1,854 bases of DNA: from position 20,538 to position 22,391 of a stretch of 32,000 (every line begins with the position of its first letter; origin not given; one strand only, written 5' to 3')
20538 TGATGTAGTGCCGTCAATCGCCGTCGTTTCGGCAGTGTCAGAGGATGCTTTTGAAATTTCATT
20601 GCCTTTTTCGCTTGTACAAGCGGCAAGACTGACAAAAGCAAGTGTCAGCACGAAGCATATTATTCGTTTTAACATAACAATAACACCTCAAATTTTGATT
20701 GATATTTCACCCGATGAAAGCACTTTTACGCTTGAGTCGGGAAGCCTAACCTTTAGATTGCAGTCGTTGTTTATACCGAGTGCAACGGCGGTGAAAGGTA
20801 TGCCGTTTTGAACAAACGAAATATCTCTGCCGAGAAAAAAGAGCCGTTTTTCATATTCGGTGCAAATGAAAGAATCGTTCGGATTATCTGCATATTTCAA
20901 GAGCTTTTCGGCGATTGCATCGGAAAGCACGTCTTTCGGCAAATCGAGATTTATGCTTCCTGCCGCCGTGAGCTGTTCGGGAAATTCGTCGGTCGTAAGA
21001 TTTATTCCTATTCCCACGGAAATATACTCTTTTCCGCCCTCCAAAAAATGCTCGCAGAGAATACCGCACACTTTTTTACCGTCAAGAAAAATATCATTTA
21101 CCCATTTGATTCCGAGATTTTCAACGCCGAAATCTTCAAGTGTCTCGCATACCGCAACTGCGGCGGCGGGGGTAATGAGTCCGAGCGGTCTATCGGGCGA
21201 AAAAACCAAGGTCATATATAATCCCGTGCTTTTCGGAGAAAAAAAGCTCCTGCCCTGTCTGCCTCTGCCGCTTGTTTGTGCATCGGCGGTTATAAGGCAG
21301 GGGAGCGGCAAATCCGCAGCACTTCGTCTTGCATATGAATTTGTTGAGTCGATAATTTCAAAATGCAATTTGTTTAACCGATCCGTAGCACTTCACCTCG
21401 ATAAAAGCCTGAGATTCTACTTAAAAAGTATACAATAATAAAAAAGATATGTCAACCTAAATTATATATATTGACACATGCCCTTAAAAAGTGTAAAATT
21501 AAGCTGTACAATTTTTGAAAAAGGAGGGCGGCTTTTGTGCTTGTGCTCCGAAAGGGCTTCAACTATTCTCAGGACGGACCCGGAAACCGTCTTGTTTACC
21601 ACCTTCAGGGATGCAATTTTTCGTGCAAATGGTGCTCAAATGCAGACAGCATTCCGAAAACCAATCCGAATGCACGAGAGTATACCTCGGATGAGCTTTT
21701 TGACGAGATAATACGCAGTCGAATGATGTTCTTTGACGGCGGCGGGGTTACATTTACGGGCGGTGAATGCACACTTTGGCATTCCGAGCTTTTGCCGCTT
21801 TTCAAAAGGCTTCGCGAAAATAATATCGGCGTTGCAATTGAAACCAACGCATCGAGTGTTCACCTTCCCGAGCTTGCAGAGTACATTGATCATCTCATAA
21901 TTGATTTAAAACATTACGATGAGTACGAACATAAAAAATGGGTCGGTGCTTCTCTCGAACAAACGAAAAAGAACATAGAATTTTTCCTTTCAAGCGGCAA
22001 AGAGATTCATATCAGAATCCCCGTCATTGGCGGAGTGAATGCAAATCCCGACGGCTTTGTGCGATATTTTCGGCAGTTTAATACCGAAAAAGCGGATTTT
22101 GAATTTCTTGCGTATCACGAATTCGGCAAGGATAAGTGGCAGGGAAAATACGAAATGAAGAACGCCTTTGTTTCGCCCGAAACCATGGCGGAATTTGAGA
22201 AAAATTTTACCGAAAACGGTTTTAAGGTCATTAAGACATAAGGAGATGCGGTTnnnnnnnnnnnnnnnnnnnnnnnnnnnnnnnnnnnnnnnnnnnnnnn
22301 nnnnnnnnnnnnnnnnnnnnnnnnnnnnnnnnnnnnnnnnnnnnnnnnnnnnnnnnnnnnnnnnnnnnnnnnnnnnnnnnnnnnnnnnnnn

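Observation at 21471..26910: Orphan glycyl-radical enzyme module: activase + divergent GRE + sedoheptulokinase-like kinase + PMI-type isomerase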

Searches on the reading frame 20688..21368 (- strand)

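Call 4: search_protein_families(library=pfam, proteins=[window:20688-21368:-])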
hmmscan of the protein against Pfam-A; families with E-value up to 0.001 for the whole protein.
window:20688-21368:- (226 aa): 2 families
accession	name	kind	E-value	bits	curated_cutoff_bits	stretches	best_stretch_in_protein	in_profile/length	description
PF03099.24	BPL_LplA_LipB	-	1e-17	64.7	21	1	4-123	3-133/133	Biotin/lipoate A/B protein ligase family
PF02237.23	BPL_C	-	2.2e-05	24.7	21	1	179-224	2-47/48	Biotin protein ligase C terminal domain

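Call 5: search_protein_families(library=ncbifam, proteins=[window:20688-21368:-])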
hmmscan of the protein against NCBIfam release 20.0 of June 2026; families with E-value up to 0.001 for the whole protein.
window:20688-21368:- (226 aa): 11 families
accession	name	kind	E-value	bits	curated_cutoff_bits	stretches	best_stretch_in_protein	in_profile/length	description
TIGR00121.1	birA_ligase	equivalog_domain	2.2e-37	128.9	83.1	1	2-223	4-233/235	biotin--[acetyl-CoA-carboxylase] ligase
NF006206.0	PRK08330.1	equivalog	5.9e-35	120.8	311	1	2-225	15-241/243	biotin--protein ligase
NF008846.0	PRK11886.1-1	equivalog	1.1e-33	116.8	353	1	21-224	99-308/312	bifunctional biotin--[acetyl-CoA-carboxylase] ligase/biotin operon repressor BirA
NF008848.0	PRK11886.1-3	equivalog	1.9e-30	106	362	1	4-225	84-316/319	bifunctional biotin--[acetyl-CoA-carboxylase] ligase/biotin operon repressor BirA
NF008847.0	PRK11886.1-2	equivalog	2.4e-28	99.4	293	1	4-225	85-317/320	bifunctional biotin--[acetyl-CoA-carboxylase] ligase/biotin operon repressor BirA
NF008850.0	PRK11886.1-5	equivalog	3.2e-22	79.1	489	1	2-128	83-213/320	bifunctional biotin--[acetyl-CoA-carboxylase] ligase/biotin operon repressor BirA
NF008849.0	PRK11886.1-4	equivalog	2.1e-20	73.1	474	1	4-225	85-317/320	bifunctional biotin--[acetyl-CoA-carboxylase] ligase/biotin operon repressor BirA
NF005405.0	PRK06955.1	equivalog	4.4e-18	65.4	312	1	14-129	56-179/300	biotin--[acetyl-CoA-carboxylase] ligase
NF009862.0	PRK13325.1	equivalog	5.7e-14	51.7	761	1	24-128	111-217/592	bifunctional biotin--[acetyl-CoA-carboxylase] ligase/type III pantothenate kinase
NF004607.0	PRK05935.1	equivalog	6.3e-14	52.2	219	1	6-148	11-159/190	biotin--protein ligase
NF006294.0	PRK08477.1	equivalog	1.6e-09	37.5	179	1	2-128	8-135/214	biotin--[acetyl-CoA-carboxylase] ligase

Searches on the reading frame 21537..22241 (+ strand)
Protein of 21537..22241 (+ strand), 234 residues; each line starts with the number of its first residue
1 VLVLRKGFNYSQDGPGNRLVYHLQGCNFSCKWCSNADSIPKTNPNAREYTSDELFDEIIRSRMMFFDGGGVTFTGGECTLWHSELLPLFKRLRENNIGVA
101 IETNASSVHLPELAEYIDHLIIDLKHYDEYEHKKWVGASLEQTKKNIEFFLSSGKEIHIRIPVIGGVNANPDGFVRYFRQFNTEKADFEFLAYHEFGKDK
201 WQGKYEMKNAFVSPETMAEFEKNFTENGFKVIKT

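Call 4: search_protein_families(library=pfam, proteins=[window:21537-22241:+])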
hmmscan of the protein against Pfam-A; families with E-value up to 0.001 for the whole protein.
window:21537-22241:+ (234 aa): 2 families
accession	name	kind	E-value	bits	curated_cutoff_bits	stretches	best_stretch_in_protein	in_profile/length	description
PF04055.27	Radical_SAM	-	2e-19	70.8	29.5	1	21-170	2-157/166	Radical SAM superfamily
PF13353.11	Fer4_12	-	4.4e-11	43.7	22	1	13-98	2-83/137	4Fe-4S single cluster domain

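Call 5: search_protein_families(library=ncbifam, proteins=[window:21537-22241:+])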
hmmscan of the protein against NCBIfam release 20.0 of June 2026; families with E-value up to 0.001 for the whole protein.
window:21537-22241:+ (234 aa): 25 families
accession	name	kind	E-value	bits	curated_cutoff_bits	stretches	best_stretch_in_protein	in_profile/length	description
TIGR02494.1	PFLE_PFLC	subfamily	1.6e-42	145.8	174.35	2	46-225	101-290/293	glycyl-radical enzyme activating protein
NF043069.1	T4HPD_activ_SAM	equivalog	4.4e-37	128.1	425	1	47-231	102-295/299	trans-4-hydroxy-L-proline dehydratase activase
TIGR02493.1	PFLA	equivalog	2.8e-36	125.1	231.75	1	11-210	10-217/235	pyruvate formate-lyase-activating protein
TIGR04041.1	activase_YjjW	hypoth_equivalog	7.4e-32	110.9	250.2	2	41-232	85-273/276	YjjW family glycine radical enzyme activase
NF033717.2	HPDL_rSAM_activ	equivalog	1.1e-31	110.3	420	2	46-229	109-301/311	4-hydroxyphenylacetate decarboxylase activase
TIGR04395.1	cutC_activ_rSAM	equivalog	2.3e-28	99.4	360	2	52-231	113-304/309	choline TMA-lyase-activating enzyme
NF033719.1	ind_deCO2_activ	equivalog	4.4e-28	98.5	425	2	49-230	111-299/302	indoleacetate decarboxylase activase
NF048010.1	SfplDhtActHpsHDes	equivalog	5.2e-28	97.7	430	2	50-208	113-281/298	(2S)-3-sulfopropanediol dehydratase activating enzyme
NF008356.0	PRK11145.1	equivalog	1.6e-26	93.1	375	1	12-223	16-236/246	pyruvate formate lyase 1-activating protein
TIGR04003.1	rSAM_BssD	equivalog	6.1e-26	91.3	496.45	1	50-203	109-269/314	[benzylsuccinate synthase]-activating enzyme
NF048008.1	SfplDhtActHpfHKleb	equivalog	4e-23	82.2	500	2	51-209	109-277/308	(2S)-3-sulfopropanediol dehydratase activating enzyme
NF007483.0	PRK10076.1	equivalog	5.3e-23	81.6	326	2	47-231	96-288/292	[formate-C-acetyltransferase]-activating enzyme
TIGR02495.1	NrdG2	equivalog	6e-19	68.1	131.15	1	21-171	21-171/193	anaerobic ribonucleoside-triphosphate reductase activating protein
TIGR02491.1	NrdG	equivalog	8.5e-09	35.5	126.1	1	13-95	12-93/154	anaerobic ribonucleoside-triphosphate reductase activating protein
TIGR03963.1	rSAM_QueE_Clost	equivalog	8.8e-09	35.4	260.1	1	22-133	25-131/219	putative 7-carboxy-7-deazaguanine synthase QueE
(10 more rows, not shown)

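Call 75: list_cluster_members(proteins=[window:21537-22241:+, window:22254-24578:+, window:24587-25876:+, window:25879-26910:+, L083:13436-14806:+, L083:14891-15964:+, L083:9119-9988:+, L087:14740-15840:+])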
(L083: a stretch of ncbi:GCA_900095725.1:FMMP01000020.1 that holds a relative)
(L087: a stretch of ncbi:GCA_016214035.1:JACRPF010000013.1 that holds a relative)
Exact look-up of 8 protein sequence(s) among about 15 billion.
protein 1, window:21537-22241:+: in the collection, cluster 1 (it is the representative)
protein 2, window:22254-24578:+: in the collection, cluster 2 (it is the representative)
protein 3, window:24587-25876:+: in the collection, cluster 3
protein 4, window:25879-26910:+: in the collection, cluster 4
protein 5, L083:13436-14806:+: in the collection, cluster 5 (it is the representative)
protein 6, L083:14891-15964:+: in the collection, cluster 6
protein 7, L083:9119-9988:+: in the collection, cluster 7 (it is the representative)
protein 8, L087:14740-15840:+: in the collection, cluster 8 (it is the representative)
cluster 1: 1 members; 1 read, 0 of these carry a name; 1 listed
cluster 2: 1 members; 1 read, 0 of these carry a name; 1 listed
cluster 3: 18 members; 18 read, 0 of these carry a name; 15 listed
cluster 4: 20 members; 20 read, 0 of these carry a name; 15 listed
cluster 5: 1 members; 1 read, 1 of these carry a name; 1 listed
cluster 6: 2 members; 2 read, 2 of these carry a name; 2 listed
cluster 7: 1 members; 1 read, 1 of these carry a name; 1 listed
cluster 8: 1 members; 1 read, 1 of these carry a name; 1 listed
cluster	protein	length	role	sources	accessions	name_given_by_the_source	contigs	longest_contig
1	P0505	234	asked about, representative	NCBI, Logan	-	-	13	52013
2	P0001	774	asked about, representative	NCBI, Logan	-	-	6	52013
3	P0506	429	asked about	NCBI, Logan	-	-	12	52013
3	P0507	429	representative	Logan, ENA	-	-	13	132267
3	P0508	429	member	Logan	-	-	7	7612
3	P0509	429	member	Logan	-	-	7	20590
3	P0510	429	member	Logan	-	-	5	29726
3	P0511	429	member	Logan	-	-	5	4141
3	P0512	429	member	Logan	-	-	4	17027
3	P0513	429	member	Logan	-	-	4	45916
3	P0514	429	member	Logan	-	-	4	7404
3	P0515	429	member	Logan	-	-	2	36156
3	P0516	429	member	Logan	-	-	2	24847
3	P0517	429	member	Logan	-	-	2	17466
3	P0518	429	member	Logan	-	-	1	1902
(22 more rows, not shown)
